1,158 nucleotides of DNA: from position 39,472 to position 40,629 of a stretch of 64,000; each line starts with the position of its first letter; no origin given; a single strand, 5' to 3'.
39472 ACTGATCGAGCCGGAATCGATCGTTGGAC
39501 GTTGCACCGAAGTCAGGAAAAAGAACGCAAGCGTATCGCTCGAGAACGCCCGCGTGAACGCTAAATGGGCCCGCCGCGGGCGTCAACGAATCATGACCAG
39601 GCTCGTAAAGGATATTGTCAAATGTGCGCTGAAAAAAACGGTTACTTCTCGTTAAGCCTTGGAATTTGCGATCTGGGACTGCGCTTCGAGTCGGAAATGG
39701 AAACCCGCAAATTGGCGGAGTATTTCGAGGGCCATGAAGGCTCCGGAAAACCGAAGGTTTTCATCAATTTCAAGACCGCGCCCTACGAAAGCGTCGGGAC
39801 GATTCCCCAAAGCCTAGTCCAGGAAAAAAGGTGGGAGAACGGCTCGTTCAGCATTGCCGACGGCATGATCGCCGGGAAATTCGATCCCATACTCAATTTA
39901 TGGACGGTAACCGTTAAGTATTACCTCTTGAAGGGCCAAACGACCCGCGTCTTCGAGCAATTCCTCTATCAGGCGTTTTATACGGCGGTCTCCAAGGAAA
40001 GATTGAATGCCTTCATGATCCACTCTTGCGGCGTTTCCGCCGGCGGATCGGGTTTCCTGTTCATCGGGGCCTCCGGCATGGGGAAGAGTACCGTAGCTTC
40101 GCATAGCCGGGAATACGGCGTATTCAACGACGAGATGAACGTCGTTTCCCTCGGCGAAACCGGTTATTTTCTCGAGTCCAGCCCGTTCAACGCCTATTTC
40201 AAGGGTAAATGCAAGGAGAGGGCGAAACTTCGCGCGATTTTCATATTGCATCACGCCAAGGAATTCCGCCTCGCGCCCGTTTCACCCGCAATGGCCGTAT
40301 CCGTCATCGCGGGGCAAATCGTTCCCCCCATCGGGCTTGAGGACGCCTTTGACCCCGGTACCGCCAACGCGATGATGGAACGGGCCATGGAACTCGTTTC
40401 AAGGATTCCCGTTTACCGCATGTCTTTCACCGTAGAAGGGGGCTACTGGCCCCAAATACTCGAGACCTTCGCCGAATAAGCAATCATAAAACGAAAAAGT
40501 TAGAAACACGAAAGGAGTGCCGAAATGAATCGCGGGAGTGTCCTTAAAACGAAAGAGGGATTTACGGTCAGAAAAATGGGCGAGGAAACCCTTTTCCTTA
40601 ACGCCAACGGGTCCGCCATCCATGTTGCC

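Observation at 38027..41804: Orphan five-gene peptide-maturation-like cassette embedded at the edge of an EPS locus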

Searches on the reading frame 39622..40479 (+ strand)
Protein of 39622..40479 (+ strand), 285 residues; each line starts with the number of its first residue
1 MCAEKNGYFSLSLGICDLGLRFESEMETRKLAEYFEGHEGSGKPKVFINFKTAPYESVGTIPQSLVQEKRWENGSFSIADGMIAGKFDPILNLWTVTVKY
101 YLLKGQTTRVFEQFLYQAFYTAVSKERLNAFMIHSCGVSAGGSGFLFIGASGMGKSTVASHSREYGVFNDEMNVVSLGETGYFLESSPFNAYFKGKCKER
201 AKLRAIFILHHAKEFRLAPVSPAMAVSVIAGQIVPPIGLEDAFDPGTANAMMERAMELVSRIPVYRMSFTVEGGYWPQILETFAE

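Call 3: search_protein_families(library=ncbifam, proteins=[window:39622-40479:+], max_evalue=0.01)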
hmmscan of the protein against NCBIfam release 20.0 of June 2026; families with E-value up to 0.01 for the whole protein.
window:39622-40479:+ (285 aa): 4 families
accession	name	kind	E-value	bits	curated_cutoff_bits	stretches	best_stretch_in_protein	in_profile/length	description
TIGR04249.1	SCM_chp_ScmC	equivalog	8e-07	28.7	125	1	130-279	125-288/292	SynChlorMet cassette protein ScmC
TIGR04355.1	HprK_rel_B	hypoth_equivalog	0.00037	19.7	200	1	130-166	144-180/351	HprK-related kinase B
TIGR04352.1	HprK_rel_A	equivalog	0.00092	18.4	200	1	123-179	89-147/280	HprK-related kinase A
TIGR00679.1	hpr-ser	equivalog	0.008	15.4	240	0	129-159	130-160/300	HPr(Ser) kinase/phosphatase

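Call 4: search_protein_families(library=pfam, proteins=[window:39622-40479:+], max_evalue=0.01)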
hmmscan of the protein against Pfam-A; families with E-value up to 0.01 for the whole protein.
window:39622-40479:+ (285 aa): 0 families

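Call 12: find_homologous_proteins(query=window:39622-40479:+, max_evalue=0.001)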
Query window:39622-40479:+ (285 aa): 22 proteins with E <= 0.001 among 924 candidates.
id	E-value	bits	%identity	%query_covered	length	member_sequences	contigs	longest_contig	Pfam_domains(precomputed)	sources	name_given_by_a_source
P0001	3.3e-189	645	100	100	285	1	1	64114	PF27840.1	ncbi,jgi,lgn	-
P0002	1.2e-89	319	53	100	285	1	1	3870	PF27840.1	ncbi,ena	-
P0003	1.2e-88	315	52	99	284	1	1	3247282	PF27840.1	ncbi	-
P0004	4.8e-86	307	51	99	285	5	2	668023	PF27840.1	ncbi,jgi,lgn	-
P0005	1.2e-83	299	49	99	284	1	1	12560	PF27840.1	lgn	-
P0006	1.5e-83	299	50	100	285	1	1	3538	PF27840.1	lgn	-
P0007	4.3e-82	294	49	98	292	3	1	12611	PF27840.1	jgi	-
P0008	2.9e-81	291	47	99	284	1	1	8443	PF27840.1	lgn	-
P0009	4.2e-81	291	49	99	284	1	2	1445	PF27840.1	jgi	-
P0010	4.3e-81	291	49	99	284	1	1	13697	PF27840.1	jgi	jgi:hypothetical protein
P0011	9.8e-81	289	47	99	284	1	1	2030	PF27840.1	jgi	-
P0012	1.8e-80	289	47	100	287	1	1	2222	PF27840.1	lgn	-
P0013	1.8e-80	289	50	99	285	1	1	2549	PF27840.1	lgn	-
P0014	7.2e-78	280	45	99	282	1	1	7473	PF27840.1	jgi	-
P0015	1.1e-74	270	44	99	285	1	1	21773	PF27840.1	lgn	-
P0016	5.1e-54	202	40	95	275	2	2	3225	PF27840.1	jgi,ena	-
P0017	3.2e-51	193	40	89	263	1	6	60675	PF27840.1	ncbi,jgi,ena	-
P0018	2.0e-48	184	38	96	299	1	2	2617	PF27840.1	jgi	-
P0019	5.0e-48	182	38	99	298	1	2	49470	PF27840.1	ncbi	-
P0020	8.1e-48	181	38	99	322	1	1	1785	PF27840.1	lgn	-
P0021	2.2e-47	180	37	99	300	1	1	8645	PF27840.1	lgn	-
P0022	1.0e-46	178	38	99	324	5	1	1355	PF27840.1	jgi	jgi:hypothetical protein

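Call 13: find_encoding_contigs(protein=P0003, flank=10000, max_places=2)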
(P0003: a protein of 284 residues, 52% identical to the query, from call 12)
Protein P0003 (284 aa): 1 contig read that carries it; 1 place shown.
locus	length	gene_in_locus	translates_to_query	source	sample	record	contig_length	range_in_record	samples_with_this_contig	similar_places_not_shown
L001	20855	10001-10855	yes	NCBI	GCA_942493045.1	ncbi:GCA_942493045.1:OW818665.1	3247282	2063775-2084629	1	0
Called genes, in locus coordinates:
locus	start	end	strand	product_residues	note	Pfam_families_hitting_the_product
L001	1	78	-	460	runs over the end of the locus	-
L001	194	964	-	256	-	PF03808:Glyco_tran_WecG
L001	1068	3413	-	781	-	PF09479:Flg_new, PF18998:Flg_new_2 (faint), PF09479:Flg_new, PF03781:FGE-sulfatase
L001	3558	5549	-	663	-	PF09479:Flg_new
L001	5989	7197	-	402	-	PF12733:Cadherin-like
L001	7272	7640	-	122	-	PF04892:VanZ-LLP1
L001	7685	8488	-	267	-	PF01061:ABC2_membrane, PF12698:ABC2_membrane_3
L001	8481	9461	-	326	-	PF00005:ABC_tran, PF13304:AAA_21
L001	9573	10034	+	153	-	-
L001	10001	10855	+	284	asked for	PF27840:ScmC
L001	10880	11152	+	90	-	PF05402:PqqD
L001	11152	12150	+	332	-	PF04055:Radical_SAM, PF13186:SPASM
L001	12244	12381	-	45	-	-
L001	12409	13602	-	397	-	PF02397:Bac_transf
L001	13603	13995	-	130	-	PF07238:PilZ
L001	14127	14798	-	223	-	PF21155:VpsT-like_REC (weak), PF08281:Sigma70_r4_2 (faint), PF00196:GerE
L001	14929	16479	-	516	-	PF01637:ATPase_2 (weak), PF24883:NPHP3_N (weak), PF00004:AAA (faint), PF13401:AAA_22 (weak)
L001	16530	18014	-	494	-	-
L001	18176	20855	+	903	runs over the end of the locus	PF11369:DUF3160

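Call 14: find_encoding_contigs(protein=P0004, flank=10000, max_places=2)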
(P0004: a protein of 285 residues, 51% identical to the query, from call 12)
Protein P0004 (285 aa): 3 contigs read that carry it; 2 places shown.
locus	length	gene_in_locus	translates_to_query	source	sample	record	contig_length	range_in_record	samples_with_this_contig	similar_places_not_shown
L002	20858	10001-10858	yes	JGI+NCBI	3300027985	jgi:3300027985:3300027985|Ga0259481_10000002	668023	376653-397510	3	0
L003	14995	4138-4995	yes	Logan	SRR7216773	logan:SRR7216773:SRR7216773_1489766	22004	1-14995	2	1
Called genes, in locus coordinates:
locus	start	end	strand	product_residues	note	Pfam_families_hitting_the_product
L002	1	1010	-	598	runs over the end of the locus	PF00733:Asn_synthase (weak)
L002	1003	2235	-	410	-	PF13439:Glyco_transf_4 (faint), PF20706:GT4-conflict, PF00534:Glycos_transf_1, PF13692:Glyco_trans_1_4, PF13524:Glyco_trans_1_2 (weak)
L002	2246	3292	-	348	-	PF01522:Polysacc_deac_1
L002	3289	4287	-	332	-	PF00535:Glycos_transf_2, PF13641:Glyco_tranf_2_3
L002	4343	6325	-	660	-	PF12733:Cadherin-like, PF19755:DUF6242 (faint), PF12733:Cadherin-like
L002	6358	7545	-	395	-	PF14907:NTP_transf_5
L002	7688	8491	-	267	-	PF01061:ABC2_membrane, PF12698:ABC2_membrane_3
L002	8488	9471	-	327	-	PF00005:ABC_tran, PF13175:AAA_15 (faint), PF13304:AAA_21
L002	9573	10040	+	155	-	-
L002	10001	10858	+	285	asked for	PF27840:ScmC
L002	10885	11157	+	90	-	PF05402:PqqD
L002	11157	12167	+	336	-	PF04055:Radical_SAM, PF13186:SPASM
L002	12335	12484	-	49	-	-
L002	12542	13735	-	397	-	PF02397:Bac_transf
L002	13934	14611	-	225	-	PF21155:VpsT-like_REC (weak), PF08281:Sigma70_r4_2 (faint), PF00196:GerE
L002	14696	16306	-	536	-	PF01637:ATPase_2, PF24883:NPHP3_N (weak), PF00004:AAA (faint), PF13173:AAA_14 (faint), PF13191:AAA_16 (weak), PF13401:AAA_22 (faint)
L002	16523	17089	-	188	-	PF08207:EFP_N, PF01132:EFP, PF09285:Elong-fact-P_C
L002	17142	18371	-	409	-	PF10093:EarP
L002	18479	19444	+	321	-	PF01522:Polysacc_deac_1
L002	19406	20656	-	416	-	PF00232:Glyco_hydro_1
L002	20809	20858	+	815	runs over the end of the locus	PF00497:SBP_bac_3, PF00989:PAS, PF08448:PAS_4 (faint), PF13426:PAS_9 (weak), PF00512:HisKA, PF02518:HATPase_c, PF00072:Response_reg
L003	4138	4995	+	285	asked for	PF27840:ScmC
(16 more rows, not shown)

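Call 15: find_encoding_contigs(protein=P0001, flank=10000, max_places=2)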
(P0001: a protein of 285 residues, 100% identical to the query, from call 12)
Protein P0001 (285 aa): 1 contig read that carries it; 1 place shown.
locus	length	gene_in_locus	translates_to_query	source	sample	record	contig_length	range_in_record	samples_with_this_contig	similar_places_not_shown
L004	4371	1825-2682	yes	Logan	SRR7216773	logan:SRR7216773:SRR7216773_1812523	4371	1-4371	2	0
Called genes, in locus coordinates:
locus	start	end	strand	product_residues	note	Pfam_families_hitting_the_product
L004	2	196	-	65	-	?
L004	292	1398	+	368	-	PF14907:NTP_transf_5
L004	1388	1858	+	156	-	-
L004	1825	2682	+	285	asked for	PF27840:ScmC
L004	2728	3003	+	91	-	PF05402:PqqD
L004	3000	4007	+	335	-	PF04055:Radical_SAM, PF13186:SPASM (weak)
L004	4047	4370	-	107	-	?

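Call 24: find_related_loci(query=A1, collection=genome_contigs, flank=10000)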
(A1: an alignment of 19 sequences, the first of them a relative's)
Query A1 (285 aa) in genome_contigs; peptide patterns used: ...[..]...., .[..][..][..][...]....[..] (x = any residue, [..] = any of these).
600 stretches matched a pattern (row limit reached: there are more); 2 encode a relative of the query (tblastn E <= 1e-3); 2 distinct loci.
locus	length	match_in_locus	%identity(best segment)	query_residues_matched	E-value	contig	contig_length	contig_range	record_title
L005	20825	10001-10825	33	9-279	2e-45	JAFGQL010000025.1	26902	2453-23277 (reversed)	MAG: Spirochaetales bacterium isolate Zod_Metabat.752 k87_729767, whole genome shotgun sequence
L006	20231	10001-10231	29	105-180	8e-6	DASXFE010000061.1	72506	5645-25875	MAG TPA_asm: Stellaceae bacterium isolate SMAG_U5130 k141_2033769, whole genome shotgun sequence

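Call 25: find_encoding_contigs(protein=P0017, flank=10000, max_places=2)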
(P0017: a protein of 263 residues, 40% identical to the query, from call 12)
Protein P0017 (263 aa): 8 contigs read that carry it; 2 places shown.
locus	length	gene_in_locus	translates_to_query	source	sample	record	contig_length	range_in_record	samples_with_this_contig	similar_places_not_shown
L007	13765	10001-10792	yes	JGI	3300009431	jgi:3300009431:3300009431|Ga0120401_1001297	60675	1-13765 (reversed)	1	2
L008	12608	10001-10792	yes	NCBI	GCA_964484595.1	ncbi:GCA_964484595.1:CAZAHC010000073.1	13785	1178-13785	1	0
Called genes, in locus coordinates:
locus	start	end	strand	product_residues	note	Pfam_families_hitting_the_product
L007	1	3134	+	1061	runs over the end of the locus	-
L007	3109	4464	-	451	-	PF04932:Wzy_C (weak)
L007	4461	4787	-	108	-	-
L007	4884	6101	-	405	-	PF09594:GT87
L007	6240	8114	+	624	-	PF20176:DUF6541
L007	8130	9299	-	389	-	PF14907:NTP_transf_5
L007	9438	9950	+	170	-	-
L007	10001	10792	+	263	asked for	PF27840:ScmC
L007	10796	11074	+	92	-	PF05402:PqqD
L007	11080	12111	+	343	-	PF04055:Radical_SAM, PF13186:SPASM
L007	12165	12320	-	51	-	-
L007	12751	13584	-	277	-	-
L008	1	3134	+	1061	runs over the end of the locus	-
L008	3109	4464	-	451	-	PF04932:Wzy_C (weak)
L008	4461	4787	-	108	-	-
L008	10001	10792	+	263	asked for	PF27840:ScmC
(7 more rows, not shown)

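Call 26: find_encoding_contigs(protein=P0019, flank=10000, max_places=2)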
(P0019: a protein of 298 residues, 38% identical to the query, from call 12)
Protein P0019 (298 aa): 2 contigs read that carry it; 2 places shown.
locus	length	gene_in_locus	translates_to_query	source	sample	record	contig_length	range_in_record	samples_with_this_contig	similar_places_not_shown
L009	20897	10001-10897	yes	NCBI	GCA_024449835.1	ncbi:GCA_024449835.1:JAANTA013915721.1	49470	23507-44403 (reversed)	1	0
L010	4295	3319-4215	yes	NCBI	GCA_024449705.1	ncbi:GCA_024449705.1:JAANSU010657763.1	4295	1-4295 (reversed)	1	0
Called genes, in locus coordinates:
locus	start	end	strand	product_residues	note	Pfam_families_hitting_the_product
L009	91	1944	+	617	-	PF00512:HisKA, PF02518:HATPase_c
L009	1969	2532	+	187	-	PF01966:HD (weak)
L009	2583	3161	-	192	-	PF11101:DUF2884 (weak)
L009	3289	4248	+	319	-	PF03060:NMO, PF05690:ThiG, PF01070:FMN_dh, PF00478:IMPDH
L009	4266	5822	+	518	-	PF07690:MFS_1, PF00854:PTR2, PF07690:MFS_1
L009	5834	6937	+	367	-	PF08331:QueG_DUF1730, PF12838:Fer4_7 (faint), PF14697:Fer4_21 (faint), PF00037:Fer4 (faint), PF13484:Fer4_16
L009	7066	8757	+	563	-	PF18962:Por_Secre_tail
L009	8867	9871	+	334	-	PF04055:Radical_SAM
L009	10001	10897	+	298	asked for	PF27840:ScmC (weak)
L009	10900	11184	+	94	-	PF05402:PqqD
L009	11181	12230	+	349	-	PF04055:Radical_SAM, PF13186:SPASM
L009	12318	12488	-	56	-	-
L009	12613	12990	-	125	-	-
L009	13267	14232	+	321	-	PF02574:S-methyl_trans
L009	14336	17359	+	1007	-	PF18911:PKD_4, PF09587:PGA_cap, PF13860:FlgD_ig, PF18962:Por_Secre_tail (weak)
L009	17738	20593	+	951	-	PF13517:FG-GAP_3 (faint), PF13860:FlgD_ig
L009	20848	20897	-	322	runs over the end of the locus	PF13860:FlgD_ig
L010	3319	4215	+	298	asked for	PF27840:ScmC (weak)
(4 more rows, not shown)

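Call 27: find_encoding_contigs(protein=P0015, flank=10000, max_places=2)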
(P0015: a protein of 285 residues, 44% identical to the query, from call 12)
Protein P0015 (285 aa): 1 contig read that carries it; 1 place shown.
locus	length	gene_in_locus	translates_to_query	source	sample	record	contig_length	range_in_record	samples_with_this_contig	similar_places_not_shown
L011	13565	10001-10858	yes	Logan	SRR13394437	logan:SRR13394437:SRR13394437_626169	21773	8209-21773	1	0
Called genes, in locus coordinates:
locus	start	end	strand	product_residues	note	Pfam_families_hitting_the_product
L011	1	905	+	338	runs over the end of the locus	-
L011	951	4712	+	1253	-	PF00109:ketoacyl-synt, PF02801:Ketoacyl-synt_C, PF16197:KAsynt_C_assoc, PF00698:Acyl_transf_1, PF00550:PP-binding, PF00975:Thioesterase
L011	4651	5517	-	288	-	PF22624:AASDHPPT_N, PF01648:ACPS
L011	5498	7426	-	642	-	PF09479:Flg_new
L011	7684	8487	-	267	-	PF01061:ABC2_membrane, PF06182:ABC2_membrane_6 (faint), PF12698:ABC2_membrane_3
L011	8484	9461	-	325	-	PF00005:ABC_tran, PF13304:AAA_21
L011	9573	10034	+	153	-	-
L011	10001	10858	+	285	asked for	PF27840:ScmC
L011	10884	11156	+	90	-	PF05402:PqqD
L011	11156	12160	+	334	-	PF04055:Radical_SAM, PF13186:SPASM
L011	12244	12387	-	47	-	-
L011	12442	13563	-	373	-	?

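Call 43: search_solved_structures(query=A1, max_evalue=10, show_alignments=2)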
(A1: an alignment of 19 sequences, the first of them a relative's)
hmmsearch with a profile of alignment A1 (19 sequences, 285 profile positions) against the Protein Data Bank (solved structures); distinct sequences matched with E-value up to 10: 8.
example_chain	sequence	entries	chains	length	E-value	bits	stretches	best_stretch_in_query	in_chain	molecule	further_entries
6c2u_A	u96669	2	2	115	0.00033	23.3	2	147-184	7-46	phosphate-loop protein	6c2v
8jwi_A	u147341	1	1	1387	0.031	16.8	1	140-164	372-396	Multidrug resistance protein 1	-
8jvh_A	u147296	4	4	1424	0.034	16.7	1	140-164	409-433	Multidrug resistance protein 1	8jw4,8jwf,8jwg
9ws4_A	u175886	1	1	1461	0.037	16.6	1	140-164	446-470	Multidrug resistance protein 1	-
4f4c_A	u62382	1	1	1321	0.12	14.9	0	145-174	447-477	Multidrug resistance protein pgp-1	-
3pxi_A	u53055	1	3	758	0.13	14.8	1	144-199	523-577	Negative regulator of genetic competence ClpC/MecB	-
1hey_A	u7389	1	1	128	0.76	12.3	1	144-169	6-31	CHEY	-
5eum_A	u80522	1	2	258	0.77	12.3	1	146-174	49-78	Lipid A export ATP-binding/permease protein MsbA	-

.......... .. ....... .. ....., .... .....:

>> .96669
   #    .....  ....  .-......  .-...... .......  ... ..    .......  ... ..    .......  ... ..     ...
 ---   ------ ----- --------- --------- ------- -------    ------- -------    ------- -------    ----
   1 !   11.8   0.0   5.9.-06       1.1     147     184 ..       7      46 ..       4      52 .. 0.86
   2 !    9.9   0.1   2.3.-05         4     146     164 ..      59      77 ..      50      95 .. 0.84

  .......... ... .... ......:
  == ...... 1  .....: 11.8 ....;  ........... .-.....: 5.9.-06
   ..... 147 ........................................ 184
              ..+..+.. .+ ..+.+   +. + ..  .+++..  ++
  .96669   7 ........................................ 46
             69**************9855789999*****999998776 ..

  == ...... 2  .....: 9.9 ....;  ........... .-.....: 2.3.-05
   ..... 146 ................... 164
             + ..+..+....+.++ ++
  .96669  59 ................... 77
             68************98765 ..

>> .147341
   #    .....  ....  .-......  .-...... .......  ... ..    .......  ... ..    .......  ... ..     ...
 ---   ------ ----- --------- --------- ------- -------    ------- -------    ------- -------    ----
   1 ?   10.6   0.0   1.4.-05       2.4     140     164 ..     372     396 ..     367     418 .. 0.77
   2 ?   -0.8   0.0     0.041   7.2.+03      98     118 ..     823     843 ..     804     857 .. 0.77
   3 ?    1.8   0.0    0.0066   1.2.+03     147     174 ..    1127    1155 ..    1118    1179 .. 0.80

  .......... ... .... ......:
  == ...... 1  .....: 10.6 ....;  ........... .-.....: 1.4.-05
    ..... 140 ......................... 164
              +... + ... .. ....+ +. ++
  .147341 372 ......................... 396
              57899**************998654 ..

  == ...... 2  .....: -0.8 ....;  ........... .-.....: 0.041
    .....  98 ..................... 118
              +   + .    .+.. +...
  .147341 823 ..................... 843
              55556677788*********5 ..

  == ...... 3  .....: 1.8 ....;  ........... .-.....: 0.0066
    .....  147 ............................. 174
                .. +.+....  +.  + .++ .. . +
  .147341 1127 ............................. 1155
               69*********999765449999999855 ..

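Call 56: predict_structure(alignment_id=A1)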
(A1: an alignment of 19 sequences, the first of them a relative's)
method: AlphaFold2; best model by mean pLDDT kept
length: 285 residues; sequences in the alignment: 19
mean_pLDDT: 92.0   pTM: 0.90
mean pLDDT of the five models: 92.0, 91.7, 91.5, 90.2, 90.3
residues with pLDDT >= 90: 226; 70-90: 52; 50-70: 2; < 50: 5
segments of 3 or more residues with pLDDT < 50: 1-5
pLDDT, mean of each block of 10 residues (from residue 1): 61 95 93 91 93 86 88 90 93 94 86 94 95 97 95 93 95 95 94 88 97 94 98 95 92 97 96 92 85
secondary structure, 60 per line:
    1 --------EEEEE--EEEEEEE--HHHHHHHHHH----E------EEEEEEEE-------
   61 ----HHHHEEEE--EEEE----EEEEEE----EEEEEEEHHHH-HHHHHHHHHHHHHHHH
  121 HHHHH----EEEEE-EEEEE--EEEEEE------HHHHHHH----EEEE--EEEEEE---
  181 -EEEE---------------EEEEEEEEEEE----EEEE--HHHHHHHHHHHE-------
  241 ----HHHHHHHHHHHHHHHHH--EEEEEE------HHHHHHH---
elements in order: E9-13 E16-22 H25-34 E46-53 H65-68 E69-72 E75-78 E83-88 E93-99 H100-103 H105-125 E130-134 E136-140 E143-148 H155-161 E166-169 E172-177 E182-185 E201-211 E216-219 H222-232 H245-261 E264-269 H276-282

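Call 58: fold_search(model_id=the predicted structure, library=pdb)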
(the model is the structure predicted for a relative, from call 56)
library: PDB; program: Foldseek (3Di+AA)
matches with E <= 10: 320; with E <= 0.001: 93
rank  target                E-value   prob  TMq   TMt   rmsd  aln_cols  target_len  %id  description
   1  1j3b_A                4.0e-08  1.00  0.46  0.28  11.5       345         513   12  Crystal structure of ATP-dependent phosphoenolpyruvate carboxykinase from Thermus thermophilus HB8 (released 2003-02-11)
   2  1xkv_B                8.3e-08  1.00  0.49  0.30  10.8       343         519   13  Crystal Structure Of ATP-Dependent Phosphoenolpyruvate Carboxykinase From Thermus thermophilus HB8 (released 2005-10-11)
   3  2pc9_C                1.1e-07  1.00  0.49  0.30   8.2       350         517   13  Crystal Structure Of ATP-Dependent Phosphoenolpyruvate Carboxykinase From Thermus thermophilus HB8 (released 2007-10-02)
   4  2pc9_B                1.1e-07  1.00  0.48  0.30  10.9       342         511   13  Crystal Structure Of ATP-Dependent Phosphoenolpyruvate Carboxykinase From Thermus thermophilus HB8 (released 2007-10-02)
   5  2pc9_A                1.4e-07  1.00  0.49  0.30  10.5       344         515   13  Crystal Structure Of ATP-Dependent Phosphoenolpyruvate Carboxykinase From Thermus thermophilus HB8 (released 2007-10-02)
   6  2pc9_D                1.8e-07  1.00  0.48  0.29  11.2       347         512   13  Crystal Structure Of ATP-Dependent Phosphoenolpyruvate Carboxykinase From Thermus thermophilus HB8 (released 2007-10-02)
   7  1xkv_A                2.1e-07  1.00  0.47  0.29  11.3       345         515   12  Crystal Structure Of ATP-Dependent Phosphoenolpyruvate Carboxykinase From Thermus thermophilus HB8 (released 2005-10-11)
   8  1j3b_B                2.3e-07  1.00  0.50  0.30  10.8       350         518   12  Crystal structure of ATP-dependent phosphoenolpyruvate carboxykinase from Thermus thermophilus HB8 (released 2003-02-11)
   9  6com                  2.3e-07  1.00  0.47  0.28  11.3       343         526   11  2.3A crystal structure of E. coli phosphoenolpyruvate carboxykinase mutant Asp269Asn (released 2018-04-04)
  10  6asi                  2.5e-07  1.00  0.47  0.29  10.6       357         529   10  E. coli phosphoenolpyruvate carboxykinase G209S mutant bound to methanesulfonate (released 2018-08-29)
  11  6crt                  2.6e-07  1.00  0.47  0.29  11.1       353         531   12  Arg65Gln Mutagenic E.coli PCK (released 2018-04-04)
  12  1oen                  3.4e-07  1.00  0.47  0.29  11.3       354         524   10  PHOSPHOENOLPYRUVATE CARBOXYKINASE (released 1996-11-08)
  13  6at2                  4.1e-07  1.00  0.47  0.28  11.2       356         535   12  E. coli phosphoenolpyruvate carboxykinase G209N mutant bound to thiosulfate (released 2018-08-29)
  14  1ayl                  4.6e-07  1.00  0.47  0.29  10.9       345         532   11  PHOSPHOENOLPYRUVATE CARBOXYKINASE (released 1997-01-11)
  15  6asm                  5.2e-07  1.00  0.45  0.28  11.4       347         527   11  E. coli phosphoenolpyruvate carboxykinase G209S K212C mutant bound to thiosulfate (released 2018-08-29)
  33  1knx_A                6.7e-06  1.00  0.26  0.24  19.2       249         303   13  HPr kinase/phosphatase from Mycoplasma pneumoniae (released 2002-12-31)
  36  1knx_B                2.3e-05  1.00  0.27  0.25  17.5       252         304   13  HPr kinase/phosphatase from Mycoplasma pneumoniae (released 2002-12-31)
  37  1knx_F                2.8e-05  0.99  0.25  0.24  19.8       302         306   10  HPr kinase/phosphatase from Mycoplasma pneumoniae (released 2002-12-31)
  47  1knx_E                1.3e-04  0.99  0.30  0.28  17.4       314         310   10  HPr kinase/phosphatase from Mycoplasma pneumoniae (released 2002-12-31)
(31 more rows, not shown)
